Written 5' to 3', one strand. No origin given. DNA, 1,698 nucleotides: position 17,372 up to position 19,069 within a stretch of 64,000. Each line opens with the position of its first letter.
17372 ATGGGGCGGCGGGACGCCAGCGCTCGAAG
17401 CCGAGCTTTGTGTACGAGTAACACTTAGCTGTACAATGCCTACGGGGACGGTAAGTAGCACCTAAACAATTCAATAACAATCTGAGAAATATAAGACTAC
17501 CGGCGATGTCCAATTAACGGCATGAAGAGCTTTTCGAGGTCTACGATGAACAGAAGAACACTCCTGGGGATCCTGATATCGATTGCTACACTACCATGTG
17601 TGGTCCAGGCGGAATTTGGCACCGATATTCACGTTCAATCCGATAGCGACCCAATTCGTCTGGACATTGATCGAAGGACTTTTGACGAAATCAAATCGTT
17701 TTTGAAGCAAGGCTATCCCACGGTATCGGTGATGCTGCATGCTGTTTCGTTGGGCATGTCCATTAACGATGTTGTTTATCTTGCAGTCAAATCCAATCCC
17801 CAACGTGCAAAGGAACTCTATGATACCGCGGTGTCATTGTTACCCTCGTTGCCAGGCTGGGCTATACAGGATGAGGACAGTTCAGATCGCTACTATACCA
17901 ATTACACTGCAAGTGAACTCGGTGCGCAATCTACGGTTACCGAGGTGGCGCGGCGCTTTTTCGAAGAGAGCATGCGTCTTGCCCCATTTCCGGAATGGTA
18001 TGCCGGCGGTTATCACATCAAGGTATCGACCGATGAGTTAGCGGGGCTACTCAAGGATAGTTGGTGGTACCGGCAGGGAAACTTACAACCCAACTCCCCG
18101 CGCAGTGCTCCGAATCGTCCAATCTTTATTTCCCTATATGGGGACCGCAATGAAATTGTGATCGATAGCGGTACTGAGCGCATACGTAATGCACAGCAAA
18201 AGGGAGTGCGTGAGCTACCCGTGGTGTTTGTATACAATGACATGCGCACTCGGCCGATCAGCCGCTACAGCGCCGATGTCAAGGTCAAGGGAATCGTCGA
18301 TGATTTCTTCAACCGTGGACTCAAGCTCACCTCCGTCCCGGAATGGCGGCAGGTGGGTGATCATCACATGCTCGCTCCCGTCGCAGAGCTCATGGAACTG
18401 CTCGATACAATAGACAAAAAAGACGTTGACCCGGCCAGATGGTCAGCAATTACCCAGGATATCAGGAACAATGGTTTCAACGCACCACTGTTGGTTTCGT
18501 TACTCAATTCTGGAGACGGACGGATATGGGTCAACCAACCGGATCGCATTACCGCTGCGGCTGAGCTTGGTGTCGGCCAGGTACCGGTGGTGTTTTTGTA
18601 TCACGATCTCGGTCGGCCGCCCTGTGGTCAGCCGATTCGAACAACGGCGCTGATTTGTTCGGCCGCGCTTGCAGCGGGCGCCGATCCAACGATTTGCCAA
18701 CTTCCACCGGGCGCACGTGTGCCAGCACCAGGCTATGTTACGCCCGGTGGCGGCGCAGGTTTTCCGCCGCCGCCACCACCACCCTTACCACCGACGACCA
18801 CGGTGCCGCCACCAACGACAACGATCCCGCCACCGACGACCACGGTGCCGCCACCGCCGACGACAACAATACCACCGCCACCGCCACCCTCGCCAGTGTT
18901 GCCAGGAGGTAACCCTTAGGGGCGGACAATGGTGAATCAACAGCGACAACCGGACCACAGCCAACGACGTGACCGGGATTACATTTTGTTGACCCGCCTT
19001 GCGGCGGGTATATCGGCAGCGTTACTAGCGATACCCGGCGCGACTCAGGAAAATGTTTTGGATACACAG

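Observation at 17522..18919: Unrecognised secreted protein: twin-arginine signal, two homologous domains, Cys-containing linker and mucin-like Pro/Thr tail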

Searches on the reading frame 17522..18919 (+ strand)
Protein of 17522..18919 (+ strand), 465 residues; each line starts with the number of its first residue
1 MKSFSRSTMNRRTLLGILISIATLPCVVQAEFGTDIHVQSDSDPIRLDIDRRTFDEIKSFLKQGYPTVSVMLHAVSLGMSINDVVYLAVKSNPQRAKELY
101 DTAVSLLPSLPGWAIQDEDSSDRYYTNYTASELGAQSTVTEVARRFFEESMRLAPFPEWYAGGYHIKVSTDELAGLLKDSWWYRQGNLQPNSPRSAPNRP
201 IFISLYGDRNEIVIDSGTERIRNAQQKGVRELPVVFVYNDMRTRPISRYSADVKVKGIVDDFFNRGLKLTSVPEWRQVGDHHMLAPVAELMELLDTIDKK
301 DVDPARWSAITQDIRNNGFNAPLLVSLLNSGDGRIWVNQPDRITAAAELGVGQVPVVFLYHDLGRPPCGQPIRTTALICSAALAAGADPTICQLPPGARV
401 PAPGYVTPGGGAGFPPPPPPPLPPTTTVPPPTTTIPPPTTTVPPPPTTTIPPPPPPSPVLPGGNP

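Call 3: search_protein_families(library=pfam, proteins=[window:17522-18919:+], max_evalue=0.01)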
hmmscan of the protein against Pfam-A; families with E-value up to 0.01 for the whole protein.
window:17522-18919:+ (465 aa): 0 families

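Call 4: search_protein_families(library=ncbifam, proteins=[window:17522-18919:+], max_evalue=0.01)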
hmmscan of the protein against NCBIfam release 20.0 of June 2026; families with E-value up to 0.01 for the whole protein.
window:17522-18919:+ (465 aa): 0 families

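Call 5: find_homologous_proteins(query=window:17522-18916:+, max_evalue=0.001)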
Query window:17522-18916:+ (465 aa): 20 proteins with E <= 0.001 among 8000 candidates.
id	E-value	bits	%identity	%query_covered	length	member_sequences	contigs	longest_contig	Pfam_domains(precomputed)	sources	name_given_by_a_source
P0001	1.9e-277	938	90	86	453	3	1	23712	-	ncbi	-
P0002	2.8e-271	918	88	87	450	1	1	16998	-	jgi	jgi:hypothetical protein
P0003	5.3e-261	884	84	85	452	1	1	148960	-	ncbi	-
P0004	1.8e-259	879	84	87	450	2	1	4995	-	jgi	jgi:hypothetical protein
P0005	3.1e-220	750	80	83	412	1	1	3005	-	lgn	-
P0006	5.8e-194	663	63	97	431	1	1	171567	-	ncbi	-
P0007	4.2e-184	631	66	86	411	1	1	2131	-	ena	-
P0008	3.0e-176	605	62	86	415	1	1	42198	-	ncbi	-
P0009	8.6e-125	435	50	86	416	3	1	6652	-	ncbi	-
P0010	1.6e-117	411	49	82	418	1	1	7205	-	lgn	-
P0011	1.3e-116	408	48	83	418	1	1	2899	-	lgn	-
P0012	2.6e-115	404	47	84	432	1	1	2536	-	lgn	-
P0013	7.9e-111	389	45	83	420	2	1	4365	-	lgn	-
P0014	5.4e-100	353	46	82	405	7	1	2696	-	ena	-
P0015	3.7e-99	351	43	90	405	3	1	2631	-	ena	-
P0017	2.9e-97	344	42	82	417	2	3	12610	-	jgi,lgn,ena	jgi:hypothetical protein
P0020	4.7e-85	304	40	78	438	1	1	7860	-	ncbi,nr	ncbi:MAG: hypothetical protein LJE84_05830 [Gammaproteobacteria bacterium]|nr:hypothetical protein [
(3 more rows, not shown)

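Call 10: search_solved_structures(query=A1, max_evalue=10, show_alignments=3)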
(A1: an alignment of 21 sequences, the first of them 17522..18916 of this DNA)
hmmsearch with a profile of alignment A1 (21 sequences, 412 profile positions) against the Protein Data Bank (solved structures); distinct sequences matched with E-value up to 10: 6.
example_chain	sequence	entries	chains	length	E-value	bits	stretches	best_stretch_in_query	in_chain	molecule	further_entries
9wxb_E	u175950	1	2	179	0.016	16.9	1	279-382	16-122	Formate dehydrogenase gamma subunit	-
5uje_A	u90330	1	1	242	0.036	15.7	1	291-349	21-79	SbnI protein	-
2h0u_A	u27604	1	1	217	0.061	15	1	282-348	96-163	NADPH-flavin oxidoreductase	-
2dmt_A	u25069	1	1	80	0.25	12.9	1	315-354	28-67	Homeobox protein BarH-like 1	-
6tg9_G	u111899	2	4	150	0.27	12.8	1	328-374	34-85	Formate dehydrogenase subunit gamma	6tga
7o0n_A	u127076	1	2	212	1.6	10.3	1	293-349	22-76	ParB family protein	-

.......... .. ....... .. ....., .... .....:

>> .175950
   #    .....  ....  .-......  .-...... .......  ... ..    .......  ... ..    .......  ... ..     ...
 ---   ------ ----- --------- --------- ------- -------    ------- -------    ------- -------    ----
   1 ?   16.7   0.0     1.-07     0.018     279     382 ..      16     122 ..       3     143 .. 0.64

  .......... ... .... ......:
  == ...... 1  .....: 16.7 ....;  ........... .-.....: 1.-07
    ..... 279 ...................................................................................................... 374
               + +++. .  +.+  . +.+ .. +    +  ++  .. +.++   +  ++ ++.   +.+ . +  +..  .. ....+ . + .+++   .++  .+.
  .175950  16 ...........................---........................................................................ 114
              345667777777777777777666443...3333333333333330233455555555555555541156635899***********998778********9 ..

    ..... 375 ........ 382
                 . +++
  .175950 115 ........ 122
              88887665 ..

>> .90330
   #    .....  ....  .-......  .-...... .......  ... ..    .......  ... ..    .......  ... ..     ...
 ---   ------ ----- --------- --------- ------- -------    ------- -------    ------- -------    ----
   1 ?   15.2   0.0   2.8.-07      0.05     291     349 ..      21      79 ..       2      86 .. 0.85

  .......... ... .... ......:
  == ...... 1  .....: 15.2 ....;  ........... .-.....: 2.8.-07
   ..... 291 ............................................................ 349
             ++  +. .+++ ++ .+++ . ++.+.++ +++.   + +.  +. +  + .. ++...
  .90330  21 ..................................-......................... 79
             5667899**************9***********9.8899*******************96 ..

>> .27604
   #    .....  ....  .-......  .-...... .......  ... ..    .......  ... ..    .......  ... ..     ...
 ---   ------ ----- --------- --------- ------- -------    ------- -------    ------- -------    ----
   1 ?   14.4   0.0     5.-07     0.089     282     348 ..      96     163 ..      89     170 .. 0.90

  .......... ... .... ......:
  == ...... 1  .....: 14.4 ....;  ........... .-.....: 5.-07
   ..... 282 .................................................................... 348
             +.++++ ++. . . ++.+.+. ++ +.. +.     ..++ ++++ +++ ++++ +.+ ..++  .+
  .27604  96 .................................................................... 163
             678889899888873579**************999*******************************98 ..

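Call 15: find_encoding_contigs(protein=P0006, flank=10000, max_places=3)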
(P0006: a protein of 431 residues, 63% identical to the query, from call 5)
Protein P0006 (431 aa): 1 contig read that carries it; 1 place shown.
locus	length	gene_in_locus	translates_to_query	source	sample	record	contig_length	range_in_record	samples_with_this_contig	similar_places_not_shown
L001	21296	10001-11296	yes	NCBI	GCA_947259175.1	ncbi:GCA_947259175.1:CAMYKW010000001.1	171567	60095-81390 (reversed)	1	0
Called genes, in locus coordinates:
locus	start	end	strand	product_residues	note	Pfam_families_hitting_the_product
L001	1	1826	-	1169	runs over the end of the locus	PF17757:UvrB_inter, PF21132:MFD_D3, PF02559:CarD_TRCF_RID, PF00270:DEAD, PF04851:ResIII, PF22590:Cas3-like_C_2 (faint), PF00271:Helicase_C, PF03461:TRCF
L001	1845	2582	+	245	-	PF01128:IspD, PF12804:NTP_transf_3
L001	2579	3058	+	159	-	PF02542:YgbB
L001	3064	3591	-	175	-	PF01713:Smr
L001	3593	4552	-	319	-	PF00890:FAD_binding_2 (faint), PF01134:GIDA (faint), PF01266:DAO (faint), PF03486:HI0933_like (faint), PF07992:Pyr_redox_2, PF12831:FAD_oxidored (faint), PF13738:Pyr_redox_3, PF00070:Pyr_redox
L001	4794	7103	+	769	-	PF13491:FtsK_4TM, PF17854:FtsK_alpha, PF01580:FtsK_SpoIIIE, PF12846:AAA_10 (faint), PF09397:FtsK_gamma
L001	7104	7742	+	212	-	PF03548:LolA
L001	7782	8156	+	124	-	PF02537:CRCB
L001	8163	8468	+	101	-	PF02641:DUF190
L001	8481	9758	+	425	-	PF02403:Seryl_tRNA_N, PF00587:tRNA-synt_2b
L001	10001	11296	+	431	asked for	-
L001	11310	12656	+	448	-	PF10082:BBP2_2, PF13609:Porin_4 (faint), PF13505:OMP_b-brl (faint)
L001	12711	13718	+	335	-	PF02563:Poly_export, PF10531:SLBB, PF22461:SLBB_2 (weak)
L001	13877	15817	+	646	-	PF13807:GNVR, PF01656:CbiA (faint), PF13614:AAA_31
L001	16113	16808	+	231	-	-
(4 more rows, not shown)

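Call 16: find_encoding_contigs(protein=P0020, flank=10000, max_places=3)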
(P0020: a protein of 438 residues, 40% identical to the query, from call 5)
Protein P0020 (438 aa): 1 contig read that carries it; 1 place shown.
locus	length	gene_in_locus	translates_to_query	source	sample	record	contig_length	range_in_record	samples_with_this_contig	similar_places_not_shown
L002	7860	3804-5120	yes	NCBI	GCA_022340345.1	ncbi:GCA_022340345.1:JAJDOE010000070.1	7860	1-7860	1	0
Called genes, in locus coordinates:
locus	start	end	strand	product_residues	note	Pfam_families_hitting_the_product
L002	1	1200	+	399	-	PF01580:FtsK_SpoIIIE, PF12846:AAA_10 (faint), PF09397:FtsK_gamma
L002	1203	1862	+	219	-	PF03548:LolA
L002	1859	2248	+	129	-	PF02537:CRCB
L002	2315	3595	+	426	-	PF02403:Seryl_tRNA_N, PF00587:tRNA-synt_2b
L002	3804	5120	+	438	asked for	-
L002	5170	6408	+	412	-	PF10082:BBP2_2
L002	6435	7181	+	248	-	PF02563:Poly_export, PF10531:SLBB, PF22461:SLBB_2, PF10531:SLBB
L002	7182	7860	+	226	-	PF02706:Wzz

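Call 18: find_encoding_contigs(protein=P0017, flank=10000, max_places=3)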
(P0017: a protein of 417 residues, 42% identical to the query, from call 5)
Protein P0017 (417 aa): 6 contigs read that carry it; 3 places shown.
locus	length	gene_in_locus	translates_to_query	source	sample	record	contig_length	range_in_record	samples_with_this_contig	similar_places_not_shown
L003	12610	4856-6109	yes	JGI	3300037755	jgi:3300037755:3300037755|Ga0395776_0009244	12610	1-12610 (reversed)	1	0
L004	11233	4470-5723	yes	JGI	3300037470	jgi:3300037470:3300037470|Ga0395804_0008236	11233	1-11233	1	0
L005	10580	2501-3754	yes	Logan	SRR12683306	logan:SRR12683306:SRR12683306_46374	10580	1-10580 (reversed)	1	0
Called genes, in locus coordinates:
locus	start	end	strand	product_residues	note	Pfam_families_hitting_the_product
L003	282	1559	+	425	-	PF02403:Seryl_tRNA_N, PF00587:tRNA-synt_2b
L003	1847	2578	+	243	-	PF06035:Peptidase_C93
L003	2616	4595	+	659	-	PF16448:LapD_MoxY_N, PF00990:GGDEF, PF00563:EAL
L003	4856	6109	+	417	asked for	-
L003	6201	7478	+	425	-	PF10082:BBP2_2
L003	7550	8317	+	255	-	PF02563:Poly_export, PF10531:SLBB, PF22461:SLBB_2 (weak), PF10531:SLBB, PF22461:SLBB_2 (weak)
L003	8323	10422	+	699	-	PF02706:Wzz (weak), PF13807:GNVR, PF13614:AAA_31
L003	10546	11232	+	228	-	-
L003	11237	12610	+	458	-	?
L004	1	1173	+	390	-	?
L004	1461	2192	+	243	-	PF06035:Peptidase_C93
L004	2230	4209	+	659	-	PF16448:LapD_MoxY_N, PF00990:GGDEF, PF00563:EAL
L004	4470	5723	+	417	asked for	-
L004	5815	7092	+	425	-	PF10082:BBP2_2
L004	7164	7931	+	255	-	PF02563:Poly_export, PF10531:SLBB, PF22461:SLBB_2 (weak), PF10531:SLBB, PF22461:SLBB_2 (weak)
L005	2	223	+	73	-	?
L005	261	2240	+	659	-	PF16448:LapD_MoxY_N, PF00990:GGDEF, PF00563:EAL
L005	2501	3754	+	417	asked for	-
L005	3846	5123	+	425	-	PF10082:BBP2_2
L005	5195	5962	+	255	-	PF02563:Poly_export, PF10531:SLBB, PF22461:SLBB_2 (weak), PF10531:SLBB, PF22461:SLBB_2 (weak)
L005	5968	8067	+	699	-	PF02706:Wzz (weak), PF13807:GNVR, PF13614:AAA_31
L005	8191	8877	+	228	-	-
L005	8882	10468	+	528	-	PF04932:Wzy_C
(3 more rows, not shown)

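Call 20: predict_structure(alignment_id=A1)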
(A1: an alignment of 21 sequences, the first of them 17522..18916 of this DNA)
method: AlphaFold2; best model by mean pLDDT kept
length: 465 residues; sequences in the alignment: 21
mean_pLDDT: 67.0   pTM: 0.59
mean pLDDT of the five models: 67.0, 65.9, 65.8, 65.5, 64.9
residues with pLDDT >= 90: 52; 70-90: 209; 50-70: 87; < 50: 117
segments of 3 or more residues with pLDDT < 50: 1-49, 117-124, 369-372, 394-439, 460-465
pLDDT, mean of each block of 10 residues (from residue 1): 39 34 28 27 37 72 82 74 82 85 80 50 57 86 88 72 85 77 57 58 80 77 86 82 72 88 81 68 90 82 89 88 84 80 92 89 57 65 74 48 33 29 41 44 55 55 37
secondary structure, 60 per line:
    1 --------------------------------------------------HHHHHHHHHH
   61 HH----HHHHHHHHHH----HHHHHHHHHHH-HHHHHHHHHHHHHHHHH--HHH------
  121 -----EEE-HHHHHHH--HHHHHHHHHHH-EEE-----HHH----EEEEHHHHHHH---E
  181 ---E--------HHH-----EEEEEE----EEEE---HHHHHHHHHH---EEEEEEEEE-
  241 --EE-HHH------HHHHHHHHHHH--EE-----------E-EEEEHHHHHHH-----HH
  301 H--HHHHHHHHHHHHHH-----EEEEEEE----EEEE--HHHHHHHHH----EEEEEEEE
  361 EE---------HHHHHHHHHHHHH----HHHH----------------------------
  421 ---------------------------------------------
elements in order: H51-62 H67-76 H81-91 H93-109 E126-128 H130-136 H139-149 E151-153 E166-169 H170-176 E201-206 E211-214 H218-227 E231-239 H255-265 E283-286 H287-293 H304-317 E323-329 E334-337 H340-348 E353-362 H372-384 H389-392

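Call 26: search_protein_representatives(alignment_id=A1)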
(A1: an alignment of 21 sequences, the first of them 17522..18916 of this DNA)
Query: 21 sequences, 412 profile positions. Proteins with E-value up to 0.001 (for the whole library): 147; up to 1e-10: 105; up to 1e-30: 70. The best 147 are listed.
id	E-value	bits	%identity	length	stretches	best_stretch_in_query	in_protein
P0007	5.0e-183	624.6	-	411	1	1-402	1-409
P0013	5.7e-175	598.1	-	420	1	8-411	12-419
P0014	2.4e-169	579.6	-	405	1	2-395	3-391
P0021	1.6e-161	553.8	-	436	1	5-397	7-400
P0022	4.0e-121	420.7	-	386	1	40-410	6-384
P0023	1.3e-119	415.8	-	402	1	10-382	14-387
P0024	2.2e-118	411.7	-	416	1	13-380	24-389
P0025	1.3e-115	402.6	-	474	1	40-388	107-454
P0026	9.8e-115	399.7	-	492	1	43-409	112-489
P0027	1.7e-109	382.4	-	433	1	12-406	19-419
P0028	1.9e-109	382.3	-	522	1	42-403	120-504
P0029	2.3e-108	378.7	-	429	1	10-395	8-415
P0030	3.6e-108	378.1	-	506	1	43-409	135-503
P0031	1.7e-102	359.4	-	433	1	11-399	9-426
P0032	1.7e-100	352.8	-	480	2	15-204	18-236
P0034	2.8e-91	322.5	-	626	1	42-399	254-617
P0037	9.0e-85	301.0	-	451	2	16-246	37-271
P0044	2.4e-71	256.8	-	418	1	50-402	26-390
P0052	3.4e-63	229.9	-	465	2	45-322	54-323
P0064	9.3e-53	195.6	-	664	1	94-389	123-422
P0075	1.4e-43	165.4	-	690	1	105-362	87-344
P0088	2.9e-29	118.2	-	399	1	106-363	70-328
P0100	4.2e-18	81.4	-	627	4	273-400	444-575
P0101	2.9e-16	75.4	-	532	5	272-358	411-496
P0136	1.7e-07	46.4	-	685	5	273-337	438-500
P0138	4.4e-07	45.1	-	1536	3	293-348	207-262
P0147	3.8e-05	38.8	-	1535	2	290-354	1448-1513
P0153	1.5e-04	36.8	-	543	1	243-354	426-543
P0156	2.7e-04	36.0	-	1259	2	265-348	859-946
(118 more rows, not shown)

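Call 27: search_protein_families(library=pfam, proteins=[P0100, P0101, P0136, P0138, P0147, P0156, P0034, P0064, P0075, P0153], max_evalue=0.01)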
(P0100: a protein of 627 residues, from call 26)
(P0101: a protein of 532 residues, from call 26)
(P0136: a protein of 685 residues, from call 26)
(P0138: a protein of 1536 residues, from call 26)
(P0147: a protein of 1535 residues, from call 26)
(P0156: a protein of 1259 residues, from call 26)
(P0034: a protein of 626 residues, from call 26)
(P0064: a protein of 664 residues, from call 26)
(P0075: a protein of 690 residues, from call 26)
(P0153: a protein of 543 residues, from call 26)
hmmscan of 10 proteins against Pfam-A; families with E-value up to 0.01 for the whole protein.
P0100 (627 aa): 0 families

P0101 (532 aa): 1 family
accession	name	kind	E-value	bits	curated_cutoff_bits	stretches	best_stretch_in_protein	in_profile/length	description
PF02195.25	ParB_N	-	0.00047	20.6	26.3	0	429-488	20-77/95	ParB N-terminal domain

P0136 (685 aa): 0 families

P0138 (1536 aa): 8 families
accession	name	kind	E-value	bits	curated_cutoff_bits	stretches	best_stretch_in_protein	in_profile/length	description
PF00583.31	Acetyltransf_1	-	1.7e-09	38.4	20.7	1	676-749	32-98/116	Acetyltransferase (GNAT) family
PF02195.25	ParB_N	-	9.6e-09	35.6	26.3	1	207-262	21-75/95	ParB N-terminal domain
PF14542.12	Acetyltransf_CG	-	2.9e-06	27.8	30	1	687-748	12-62/80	GCN5-related N-acetyl-transferase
PF13508.13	Acetyltransf_7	-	2.7e-05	24.9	27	1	683-778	11-84/84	Acetyltransferase (GNAT) domain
PF18760.7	ART-PolyVal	-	0.00013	23.2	31.2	1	948-1007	9-58/140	ADP-Ribosyltransferase in polyvalent proteins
PF13673.13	Acetyltransf_10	-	0.00044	20.7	23.6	1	712-779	53-110/128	Acetyltransferase (GNAT) domain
PF13151.12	DUF3990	-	0.00056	20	32.2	1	948-1012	3-64/152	Protein of unknown function (DUF3990)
PF07261.16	DnaB_2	-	0.0037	17.4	22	0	1011-1051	13-55/74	Replication initiation and membrane attachment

P0147 (1535 aa): 1 family
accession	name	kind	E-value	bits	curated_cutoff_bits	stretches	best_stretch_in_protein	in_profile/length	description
PF02195.25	ParB_N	-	9.7e-08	32.4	26.3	1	1473-1509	41-77/95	ParB N-terminal domain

P0156 (1259 aa): 1 family
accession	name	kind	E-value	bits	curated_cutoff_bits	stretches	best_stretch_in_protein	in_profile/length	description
PF02195.25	ParB_N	-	1.4e-07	31.8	26.3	1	370-430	21-82/95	ParB N-terminal domain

P0034 (626 aa): 1 family
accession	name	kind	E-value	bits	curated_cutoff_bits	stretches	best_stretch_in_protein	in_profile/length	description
PF04773.18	FecR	-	3.8e-13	50.1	24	1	61-144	2-81/97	FecR protein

P0064 (664 aa): 1 family
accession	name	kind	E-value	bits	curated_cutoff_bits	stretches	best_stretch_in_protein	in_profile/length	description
PF02412.23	TSP_3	-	8e-06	25.9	25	1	34-54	12-32/36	Thrombospondin type 3 repeat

P0075 (690 aa): 2 families
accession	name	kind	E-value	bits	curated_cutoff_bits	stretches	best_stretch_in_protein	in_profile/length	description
PF05990.18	DUF900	-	3.6e-47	161.2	20.5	1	446-658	7-229/232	Alpha/beta hydrolase of unknown function (DUF900)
PF12697.13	Abhydrolase_6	-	2.7e-05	25.4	26.3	1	461-595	1-117/217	Alpha/beta hydrolase family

P0153 (543 aa): 1 family
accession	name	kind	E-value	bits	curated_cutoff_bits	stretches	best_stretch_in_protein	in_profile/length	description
PF02195.25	ParB_N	-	0.0058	17.1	26.3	0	483-538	23-76/95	ParB N-terminal domain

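Call 36: find_related_loci(query=A1, collection=genome_contigs, flank=8000)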
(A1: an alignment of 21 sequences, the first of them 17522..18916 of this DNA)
Query A1 (465 aa) in genome_contigs; peptide patterns used: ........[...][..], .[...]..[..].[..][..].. (x = any residue, [..] = any of these).
37 stretches matched a pattern; 12 encode a relative of the query (tblastn E <= 1e-3); 12 distinct loci.
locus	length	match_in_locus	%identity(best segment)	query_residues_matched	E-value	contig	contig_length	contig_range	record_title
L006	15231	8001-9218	90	1-406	0e+0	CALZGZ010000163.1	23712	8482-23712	MAG: uncultured Gammaproteobacteria bacterium isolate FCS_M_Gamma_077 genome assembly, contig: k121_462576, whole genome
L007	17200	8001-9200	85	6-405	0e+0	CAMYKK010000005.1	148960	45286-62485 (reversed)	MAG: uncultured Gammaproteobacteria bacterium isolate FCS_M_Gamma_075 genome assembly, contig: scaffold_44, whole genome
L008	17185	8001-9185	69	2-396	0e+0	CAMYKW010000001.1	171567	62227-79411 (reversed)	MAG: uncultured Gammaproteobacteria bacterium isolate FCS_M_Gamma_073 genome assembly, contig: scaffold_26, whole genome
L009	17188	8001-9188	62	9-407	2e-172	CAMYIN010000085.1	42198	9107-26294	MAG: uncultured Gammaproteobacteria bacterium isolate ES_M_Gamma_067 genome assembly, contig: NODE_277_length_42198_cov_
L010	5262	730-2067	40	11-449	4e-104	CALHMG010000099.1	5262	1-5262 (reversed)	MAG: uncultured Gammaproteobacteria bacterium isolate R2_Bin_MAXBIN__073_sub_1 genome assembly, contig: c_000003080844,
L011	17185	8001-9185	44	4-393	7e-95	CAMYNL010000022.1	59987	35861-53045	MAG: uncultured Gammaproteobacteria bacterium isolate FO_Gamma_078.1 genome assembly, contig: scaffold_82, whole genome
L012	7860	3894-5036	40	30-393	2e-89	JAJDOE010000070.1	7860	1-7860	MAG: Gammaproteobacteria bacterium isolate MASabin.4 k141_2655160, whole genome shotgun sequence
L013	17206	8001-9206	33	19-393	6e-62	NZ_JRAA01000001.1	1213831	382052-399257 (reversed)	Solemya velum gill symbiont strain WH SV_sym_Scaffold_1, whole genome shotgun sequence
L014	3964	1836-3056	30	16-393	7e-59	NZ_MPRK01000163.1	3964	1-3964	Solemya elarraichensis gill symbiont voucher Malacology 379147 isolate Se-Cadez Selarraichensis_sym_scaffold163, whole g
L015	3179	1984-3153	30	30-382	2e-52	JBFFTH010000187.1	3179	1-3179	MAG: Porticoccaceae bacterium isolate Mix_mud21.2022.07.9 k141_1945039_length_3179_cov_6.0000, whole genome shotgun sequ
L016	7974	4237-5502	27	1-395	2e-47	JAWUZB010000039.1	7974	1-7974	MAG: Gammaproteobacteria bacterium isolate HBSea_ice_MAG951 BAT.951_21764_flag=0_multi=7.0000_len=7974, whole genome sho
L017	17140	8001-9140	28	56-411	1e-44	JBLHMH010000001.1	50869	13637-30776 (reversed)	MAG: Polaribacter sp. isolate 3300057242_80 Ga0535639_0000278, whole genome shotgun sequence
